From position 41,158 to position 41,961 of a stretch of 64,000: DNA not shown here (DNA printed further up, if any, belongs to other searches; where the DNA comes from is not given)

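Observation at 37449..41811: Translationally coupled three-gene envelope operon: two anchored exoproteins sharing a Cys-x(1,3)-Cys-His N-module, plus a polytopic membrane protein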

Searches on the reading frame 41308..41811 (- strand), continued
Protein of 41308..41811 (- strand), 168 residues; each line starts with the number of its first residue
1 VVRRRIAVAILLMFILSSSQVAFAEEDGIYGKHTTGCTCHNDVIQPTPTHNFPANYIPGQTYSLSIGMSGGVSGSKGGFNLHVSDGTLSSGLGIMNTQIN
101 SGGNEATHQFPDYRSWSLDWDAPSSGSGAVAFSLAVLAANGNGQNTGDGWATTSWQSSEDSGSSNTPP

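Call 75: find_encoding_contigs(protein=P0358, flank=7000, max_places=1)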
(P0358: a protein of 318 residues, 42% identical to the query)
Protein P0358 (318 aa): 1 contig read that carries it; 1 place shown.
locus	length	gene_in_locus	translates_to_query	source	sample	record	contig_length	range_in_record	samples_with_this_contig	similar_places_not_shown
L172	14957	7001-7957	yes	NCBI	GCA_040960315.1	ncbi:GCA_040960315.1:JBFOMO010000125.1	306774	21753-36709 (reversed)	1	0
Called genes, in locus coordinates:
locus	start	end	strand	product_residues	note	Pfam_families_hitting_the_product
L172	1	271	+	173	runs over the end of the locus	PF00293:NUDIX, PF14815:NUDIX_4 (weak)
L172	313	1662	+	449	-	PF01266:DAO (faint), PF03486:HI0933_like (faint), PF07992:Pyr_redox_2, PF13450:NAD_binding_8 (faint), PF13738:Pyr_redox_3, PF00070:Pyr_redox, PF02852:Pyr_redox_dim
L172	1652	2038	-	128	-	PF01850:PIN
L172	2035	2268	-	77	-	-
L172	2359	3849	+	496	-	PF00004:AAA, PF13401:AAA_22 (faint), PF21960:RCF1-5-like_lid (weak)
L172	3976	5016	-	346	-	PF04014:MazE_antitoxin, PF01895:PhoU (weak)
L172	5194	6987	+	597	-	PF07732:Cu-oxidase_3 (weak), PF07731:Cu-oxidase_2, PF17957:Big_7 (faint)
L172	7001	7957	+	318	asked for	-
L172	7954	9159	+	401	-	PF13473:Cupredoxin_1 (faint), PF00127:Copper-bind (faint)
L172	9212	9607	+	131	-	PF13473:Cupredoxin_1, PF00127:Copper-bind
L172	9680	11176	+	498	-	-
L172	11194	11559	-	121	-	PF02537:CRCB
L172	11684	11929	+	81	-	PF00833:Ribosomal_S17e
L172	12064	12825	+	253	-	PF00926:DHBP_synthase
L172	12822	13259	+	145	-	PF01467:CTP_transf_like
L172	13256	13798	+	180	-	PF00885:DMRL_synthase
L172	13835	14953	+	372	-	PF00885:DMRL_synthase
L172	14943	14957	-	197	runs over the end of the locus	PF05175:MTS, PF13489:Methyltransf_23 (weak), PF06325:PrmA, PF13847:Methyltransf_31, PF08241:Methyltransf_11, PF08242:Methyltransf_12, PF13649:Methyltransf_25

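Call 76: find_encoding_contigs(protein=P0323, flank=7000, max_places=1)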
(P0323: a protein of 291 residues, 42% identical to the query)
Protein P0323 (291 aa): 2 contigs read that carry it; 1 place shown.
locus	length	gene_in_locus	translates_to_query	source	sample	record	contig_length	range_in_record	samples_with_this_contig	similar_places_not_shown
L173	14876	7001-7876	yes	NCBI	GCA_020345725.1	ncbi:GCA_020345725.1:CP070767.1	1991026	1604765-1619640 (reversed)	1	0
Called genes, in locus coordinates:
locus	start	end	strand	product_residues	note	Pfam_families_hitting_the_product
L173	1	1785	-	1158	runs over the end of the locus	PF01578:Cytochrom_C_asm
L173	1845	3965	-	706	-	PF14522:Cytochrome_C7 (faint), PF22113:Mtrc-MtrF_II-IV_dom (faint), PF13435:Cytochrome_C554 (faint), PF09699:Paired_CXXCH_1 (weak), PF02335:Cytochrom_C552, PF13620:CarboxypepD_reg (weak)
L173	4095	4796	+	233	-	PF13476:AAA_23 (weak), PF00005:ABC_tran, PF13304:AAA_21 (faint)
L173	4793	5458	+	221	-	PF03379:CcmB, PF12679:ABC2_membrane_2 (weak), PF12698:ABC2_membrane_3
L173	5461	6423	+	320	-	PF01578:Cytochrom_C_asm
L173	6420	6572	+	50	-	-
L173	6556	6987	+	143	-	PF03100:CcmE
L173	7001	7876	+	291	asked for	PF18911:PKD_4, PF00801:PKD, PF22352:K319L-like_PKD (weak)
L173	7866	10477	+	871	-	PF13205:Big_5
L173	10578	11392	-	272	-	PF01926:MMR_HSR1, PF02421:FeoB_N (weak), PF08438:YGR210-like_G4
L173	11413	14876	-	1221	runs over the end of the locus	-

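Call 77: find_encoding_contigs(protein=P0267, flank=7000, max_places=1)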
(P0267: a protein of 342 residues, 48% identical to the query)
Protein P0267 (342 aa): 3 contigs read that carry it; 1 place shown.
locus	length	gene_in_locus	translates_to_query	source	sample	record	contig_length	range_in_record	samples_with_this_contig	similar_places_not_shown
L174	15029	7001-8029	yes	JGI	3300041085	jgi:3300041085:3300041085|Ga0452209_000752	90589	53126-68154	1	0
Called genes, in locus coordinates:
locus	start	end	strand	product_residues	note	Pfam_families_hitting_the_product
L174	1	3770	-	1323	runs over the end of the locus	PF00112:Peptidase_C1, PF18560:Lectin_like, PF09136:Glucodextran_B (faint), PF17957:Big_7 (weak), PF19077:Big_13 (faint), PF17957:Big_7 (weak), PF18911:PKD_4, PF22352:K319L-like_PKD (weak), +1 more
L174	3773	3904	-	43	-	-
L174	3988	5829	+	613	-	-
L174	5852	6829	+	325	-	PF02661:Fic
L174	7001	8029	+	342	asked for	-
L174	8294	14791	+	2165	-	-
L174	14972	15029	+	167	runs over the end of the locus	-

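Call 79: search_protein_families(library=ncbifam, proteins=[P0323, L173:7866-10477:+, P0358, L172:9680-11176:+, L173:6556-6987:+, L173:5461-6423:+, L172:5194-6987:+], max_evalue=0.001)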
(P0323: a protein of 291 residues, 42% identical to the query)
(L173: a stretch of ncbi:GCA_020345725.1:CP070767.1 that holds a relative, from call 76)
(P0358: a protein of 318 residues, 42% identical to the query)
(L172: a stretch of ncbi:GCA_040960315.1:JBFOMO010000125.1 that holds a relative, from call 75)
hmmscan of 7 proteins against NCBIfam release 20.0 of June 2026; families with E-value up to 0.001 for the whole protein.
P0323 (291 aa): 5 families
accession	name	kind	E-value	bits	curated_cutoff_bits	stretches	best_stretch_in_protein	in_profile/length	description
NF041895.1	choice_anch_V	domain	2.3e-28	99.1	42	1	20-160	2-148/150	choice-of-anchor V domain-containing protein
NF041894.1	MXAN_6652_fam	equivalog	1.5e-11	44.3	200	1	18-118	4-104/203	MXAN_6652 family MXYO-CTERM-anchored protein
NF038112.1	myxo_dep_M36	subfamily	5.7e-07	27.1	1500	1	109-258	1421-1566/1604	myxosortase-dependent M36 family metallopeptidase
TIGR00864.1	PCC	subfamily_domain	7.2e-06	22.6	1861.4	1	175-241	1058-1123/2700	polycystin cation channel protein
NF038111.1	rhom_dep_M36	equivalog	1e-05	23.2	1700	1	169-260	1183-1280/1315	rhombosortase-dependent M36 family metallopeptidase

L173:7866-10477:+ (870 aa): 1 family
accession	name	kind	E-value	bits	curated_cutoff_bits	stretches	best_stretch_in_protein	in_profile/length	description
NF041895.1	choice_anch_V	domain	8.7e-23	81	42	1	22-161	7-146/150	choice-of-anchor V domain-containing protein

P0358 (318 aa): 1 family
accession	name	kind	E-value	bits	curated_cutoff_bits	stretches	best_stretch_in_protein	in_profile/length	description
NF041895.1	choice_anch_V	domain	5.6e-24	84.9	42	1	24-174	11-148/150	choice-of-anchor V domain-containing protein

L172:9680-11176:+ (498 aa): 0 families

L173:6556-6987:+ (143 aa): 4 families
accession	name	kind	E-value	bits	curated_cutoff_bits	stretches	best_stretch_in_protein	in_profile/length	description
NF009727.0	PRK13254.1-1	equivalog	2.8e-06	27.1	126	1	33-125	14-112/144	cytochrome c maturation protein CcmE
NF009729.0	PRK13254.1-3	equivalog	7.8e-05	22.4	171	1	34-129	12-116/155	cytochrome c maturation protein CcmE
NF009731.0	PRK13254.1-5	equivalog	0.00022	20.9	152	1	56-134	35-117/155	cytochrome c maturation protein CcmE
NF009638.0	PRK13165.1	equivalog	0.00027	20.5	186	0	78-128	69-121/161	cytochrome c maturation protein CcmE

L173:5461-6423:+ (320 aa): 2 families
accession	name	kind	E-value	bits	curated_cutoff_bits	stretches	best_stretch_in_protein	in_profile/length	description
TIGR01191.1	ccmC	subfamily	1.3e-32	113.2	186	1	132-295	10-176/184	heme ABC transporter permease CcmC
TIGR03144.1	cytochr_II_ccsB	equivalog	1.9e-13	50.7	187.6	1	165-253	154-239/252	c-type cytochrome biogenesis protein CcsB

L172:5194-6987:+ (597 aa): 5 families
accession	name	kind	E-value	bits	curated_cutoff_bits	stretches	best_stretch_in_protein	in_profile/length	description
TIGR02376.1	Cu_nitrite_red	equivalog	1.2e-17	64.2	296.3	2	124-182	26-87/326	copper-containing nitrite reductase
TIGR01480.1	copper_res_A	subfamily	4.2e-13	48.6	478.95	1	109-183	29-103/593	copper resistance system multicopper oxidase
TIGR03389.1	laccase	equivalog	6.7e-09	35.1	558.9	0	127-184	5-62/539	laccase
TIGR03388.1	ascorbase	equivalog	2e-06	26.8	614.8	0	230-280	82-129/542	L-ascorbate oxidase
NF045554.1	AmiPhnlOxPhsA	equivalog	5.7e-05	21.9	950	0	143-178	42-77/581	O-aminophenol oxidase PhsA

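Call 80: find_related_loci(query=P0323, collection=genome_contigs, flank=8000)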
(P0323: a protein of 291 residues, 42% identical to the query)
Query P0323 (291 aa) in genome_contigs; peptide patterns used: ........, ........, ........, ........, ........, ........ (x = any residue, [..] = any of these).
159 stretches matched a pattern; 3 encode a relative of the query (tblastn E <= 1e-3); 3 distinct loci.
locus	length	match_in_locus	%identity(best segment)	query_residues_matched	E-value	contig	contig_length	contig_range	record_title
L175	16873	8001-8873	100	1-291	0e+0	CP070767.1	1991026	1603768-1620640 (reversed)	MAG: Methanobacteriota archaeon isolate bin24 chromosome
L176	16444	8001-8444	32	1-159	4e-10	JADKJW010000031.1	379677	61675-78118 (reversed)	MAG: Ignavibacteria bacterium isolate Vibo_18-Q3-R45-57_BATAC.435 tig00724389-10-3799010, whole genome shotgun sequence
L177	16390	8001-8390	32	9-138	8e-9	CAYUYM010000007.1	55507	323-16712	MAG TPA_asm: uncultured Chromatiales bacterium isolate SRP220891_co1_215 genome assembly, contig: NODE_1058_length_55507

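Call 83: find_encoding_contigs(protein=P0405, flank=8000, max_places=3)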
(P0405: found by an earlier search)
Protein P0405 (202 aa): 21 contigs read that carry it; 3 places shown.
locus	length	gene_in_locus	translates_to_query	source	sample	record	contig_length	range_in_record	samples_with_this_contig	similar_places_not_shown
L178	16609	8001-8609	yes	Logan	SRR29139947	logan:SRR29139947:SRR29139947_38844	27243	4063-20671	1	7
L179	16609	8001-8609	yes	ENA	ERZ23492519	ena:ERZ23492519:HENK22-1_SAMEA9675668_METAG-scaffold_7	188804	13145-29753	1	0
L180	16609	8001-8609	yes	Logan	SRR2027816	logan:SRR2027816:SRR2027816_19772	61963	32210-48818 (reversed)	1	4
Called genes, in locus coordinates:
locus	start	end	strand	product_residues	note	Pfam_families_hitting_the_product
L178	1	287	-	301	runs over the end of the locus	-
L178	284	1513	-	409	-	PF00108:Thiolase_N, PF00109:ketoacyl-synt (weak), PF02803:Thiolase_C, PF22691:Thiolase_C_1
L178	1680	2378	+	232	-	PF01885:PTS_2-RNA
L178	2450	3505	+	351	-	-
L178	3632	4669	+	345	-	PF06723:MreB_Mbl, PF25216:Volactin (weak), PF25229:Salactin, PF00022:Actin (faint)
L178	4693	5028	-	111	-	PF24460:DUF7575 (weak)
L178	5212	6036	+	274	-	PF00696:AA_kinase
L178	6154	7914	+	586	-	PF00293:NUDIX, PF00348:polyprenyl_synt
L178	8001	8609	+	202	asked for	-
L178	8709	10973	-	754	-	PF00009:GTP_EFTU, PF03144:GTP_EFTU_D2, PF22042:EF-G_D2, PF14492:EFG_III, PF03764:EFG_IV, PF00679:EFG_C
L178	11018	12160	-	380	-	PF00487:FA_desaturase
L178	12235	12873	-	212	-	PF00177:Ribosomal_S7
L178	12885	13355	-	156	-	PF00164:Ribosom_S12_S23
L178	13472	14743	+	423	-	PF01977:UbiD, PF20696:UbiD_C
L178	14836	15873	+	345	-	PF13428:TPR_14 (faint)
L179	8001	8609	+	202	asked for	-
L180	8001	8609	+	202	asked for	-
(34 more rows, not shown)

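Call 94: fold_search(model_id=the predicted structure, library=viral)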
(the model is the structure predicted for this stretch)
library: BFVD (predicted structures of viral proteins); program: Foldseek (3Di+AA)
matches with E <= 10: 1200; with E <= 0.001: 2
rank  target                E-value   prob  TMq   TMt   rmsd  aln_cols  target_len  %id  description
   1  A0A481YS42            1.7e-04  1.00  0.39  0.38   9.5       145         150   16  Uncharacterized protein [Marseillevirus LCMAC101]
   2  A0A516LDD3            6.4e-04  0.97  0.31  0.32   9.9       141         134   17  (no name in the UniProt tables at hand)
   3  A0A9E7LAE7            1.1e-03  1.00  0.39  0.23   6.5       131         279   13  (no name in the UniProt tables at hand)
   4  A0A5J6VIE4            1.1e-03  1.00  0.35  0.08   8.3       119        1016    9  Uncharacterized protein [Megaviridae environmental sample]
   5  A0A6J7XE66            2.6e-03  0.96  0.36  0.11  11.3       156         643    9  Uncharacterized protein [uncultured Caudovirales phage]
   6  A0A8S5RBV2            2.7e-03  1.00  0.43  0.17   8.1       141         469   11  Translocon-associated protein beta (TRAPB) [virus sp. ctOZh10]
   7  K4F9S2                2.7e-03  0.99  0.39  0.30   7.5       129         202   13  Ig-like domain-containing protein [Cronobacter phage vB_CsaP_GAP52]
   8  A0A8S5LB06            2.7e-03  0.99  0.40  0.09   8.4       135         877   10  Uncharacterized protein [Podoviridae sp. ctBev14]
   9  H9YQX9                4.2e-03  0.82  0.30  0.26   9.0       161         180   11  (no name in the UniProt tables at hand)
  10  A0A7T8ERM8            4.7e-03  1.00  0.49  0.31   6.1       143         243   12  (no name in the UniProt tables at hand)
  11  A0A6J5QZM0            4.7e-03  0.93  0.34  0.37  11.6       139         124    9  Uncharacterized protein [uncultured Caudovirales phage]
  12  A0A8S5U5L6            5.2e-03  1.00  0.44  0.24   5.9       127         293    9  Uncharacterized protein [Podoviridae sp. cthJQ11]
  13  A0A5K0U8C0            5.2e-03  0.98  0.38  0.19   7.9       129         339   19  T9SS C-terminal target domain-containing protein [Yasminevirus sp. GU-2018]
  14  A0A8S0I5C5            5.2e-03  0.63  0.31  0.12  26.1       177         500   12  (no name in the UniProt tables at hand)
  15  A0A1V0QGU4            5.5e-03  0.89  0.33  0.29  10.7       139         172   10  SWPV1-144 [Shearwaterpox virus]
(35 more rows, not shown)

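Call 96: search_solved_structures(query=A4, max_evalue=10, show_alignments=3)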
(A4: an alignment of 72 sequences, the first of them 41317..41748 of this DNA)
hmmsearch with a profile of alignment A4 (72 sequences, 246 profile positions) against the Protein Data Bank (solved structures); distinct sequences matched with E-value up to 10: 7.
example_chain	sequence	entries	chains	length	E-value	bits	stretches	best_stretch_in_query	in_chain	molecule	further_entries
2zou_A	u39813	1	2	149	0.0014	21.5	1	51-134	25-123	Spondin-1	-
2zot_A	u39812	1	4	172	0.0021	20.9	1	51-134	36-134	Spondin-1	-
3coo_A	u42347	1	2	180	0.0023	20.7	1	51-134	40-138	Spondin-1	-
8yts_A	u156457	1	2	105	0.099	15.4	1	7-64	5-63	Cytochrome C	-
2zxy_A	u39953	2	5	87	0.55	13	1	30-66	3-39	Cytochrome c552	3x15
4bq8_A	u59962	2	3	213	1.1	12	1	56-144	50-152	NEOGENIN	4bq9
7ndg_B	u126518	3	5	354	2.2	11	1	55-144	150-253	Neogenin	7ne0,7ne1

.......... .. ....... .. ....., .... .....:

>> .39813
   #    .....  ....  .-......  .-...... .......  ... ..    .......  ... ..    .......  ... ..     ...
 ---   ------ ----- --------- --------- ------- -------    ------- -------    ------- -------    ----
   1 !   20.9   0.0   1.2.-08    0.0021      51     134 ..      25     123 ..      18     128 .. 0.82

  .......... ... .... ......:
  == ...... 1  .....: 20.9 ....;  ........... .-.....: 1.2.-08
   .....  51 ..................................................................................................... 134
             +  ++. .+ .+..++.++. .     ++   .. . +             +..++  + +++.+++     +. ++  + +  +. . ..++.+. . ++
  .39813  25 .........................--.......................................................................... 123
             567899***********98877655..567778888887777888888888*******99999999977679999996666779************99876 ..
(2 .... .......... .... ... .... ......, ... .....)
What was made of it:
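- On Pfam Reeler (PF02014): The profile also hits the same chains at E 0.0014 (call 96).
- Closest known: Eukaryotic Reeler domain. Same: Shared sequence landmarks are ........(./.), GF.L and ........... (call 96).
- The solved eukaryotic Reeler domains carry no cofactor and lack the Cys-His (call 96).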

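Call 98: search_solved_structures(query=A4, max_evalue=1, show_alignments=5)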
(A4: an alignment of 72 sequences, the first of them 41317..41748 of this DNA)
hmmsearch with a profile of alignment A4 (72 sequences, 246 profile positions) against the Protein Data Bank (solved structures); distinct sequences matched with E-value up to 1: 5.
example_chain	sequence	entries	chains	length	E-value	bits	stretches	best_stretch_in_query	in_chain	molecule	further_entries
2zou_A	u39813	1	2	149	0.0014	21.5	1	51-134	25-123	Spondin-1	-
2zot_A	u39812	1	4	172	0.0021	20.9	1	51-134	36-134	Spondin-1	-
3coo_A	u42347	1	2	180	0.0023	20.7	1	51-134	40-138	Spondin-1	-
8yts_A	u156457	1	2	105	0.099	15.4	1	7-64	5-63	Cytochrome C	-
2zxy_A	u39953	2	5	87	0.55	13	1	30-66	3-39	Cytochrome c552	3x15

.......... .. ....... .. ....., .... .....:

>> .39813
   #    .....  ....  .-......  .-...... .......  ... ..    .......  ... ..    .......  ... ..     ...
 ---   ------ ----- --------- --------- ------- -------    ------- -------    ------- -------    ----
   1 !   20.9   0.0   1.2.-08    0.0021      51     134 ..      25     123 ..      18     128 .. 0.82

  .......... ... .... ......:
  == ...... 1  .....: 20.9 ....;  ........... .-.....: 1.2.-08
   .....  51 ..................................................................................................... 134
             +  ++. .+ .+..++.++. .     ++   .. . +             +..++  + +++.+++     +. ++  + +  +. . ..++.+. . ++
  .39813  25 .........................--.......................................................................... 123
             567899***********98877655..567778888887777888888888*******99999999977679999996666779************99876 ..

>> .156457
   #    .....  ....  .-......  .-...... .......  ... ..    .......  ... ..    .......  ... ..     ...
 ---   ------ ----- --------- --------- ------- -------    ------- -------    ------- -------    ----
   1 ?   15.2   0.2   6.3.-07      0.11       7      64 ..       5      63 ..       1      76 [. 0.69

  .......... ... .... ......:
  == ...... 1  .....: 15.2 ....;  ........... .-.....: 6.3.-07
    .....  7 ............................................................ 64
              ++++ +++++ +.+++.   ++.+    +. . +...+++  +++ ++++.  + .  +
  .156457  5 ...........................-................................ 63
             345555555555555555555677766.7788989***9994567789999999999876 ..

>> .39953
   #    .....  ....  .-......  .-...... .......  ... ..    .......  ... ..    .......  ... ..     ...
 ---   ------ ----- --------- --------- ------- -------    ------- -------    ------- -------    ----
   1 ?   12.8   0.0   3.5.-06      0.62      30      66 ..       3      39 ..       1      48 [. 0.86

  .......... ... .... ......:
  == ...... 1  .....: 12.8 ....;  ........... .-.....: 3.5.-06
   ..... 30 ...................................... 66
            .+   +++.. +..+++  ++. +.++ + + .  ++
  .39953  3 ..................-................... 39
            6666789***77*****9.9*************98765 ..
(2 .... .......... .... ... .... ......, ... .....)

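Call 101: find_related_loci(query=A2, collection=viral_contigs, flank=5000)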
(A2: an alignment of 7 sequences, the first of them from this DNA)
Query A2 (168 aa) in viral_contigs; peptide patterns used: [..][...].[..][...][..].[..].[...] (x = any residue, [..] = any of these).
20 stretches matched a pattern, but none encodes a relative of the query by tblastn (E <= 1e-3).
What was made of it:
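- Tried and rejected: Foldseek against viral structures and a scan of IMG/VR with the A-head alignment gave nothing specific (calls 94, 101).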
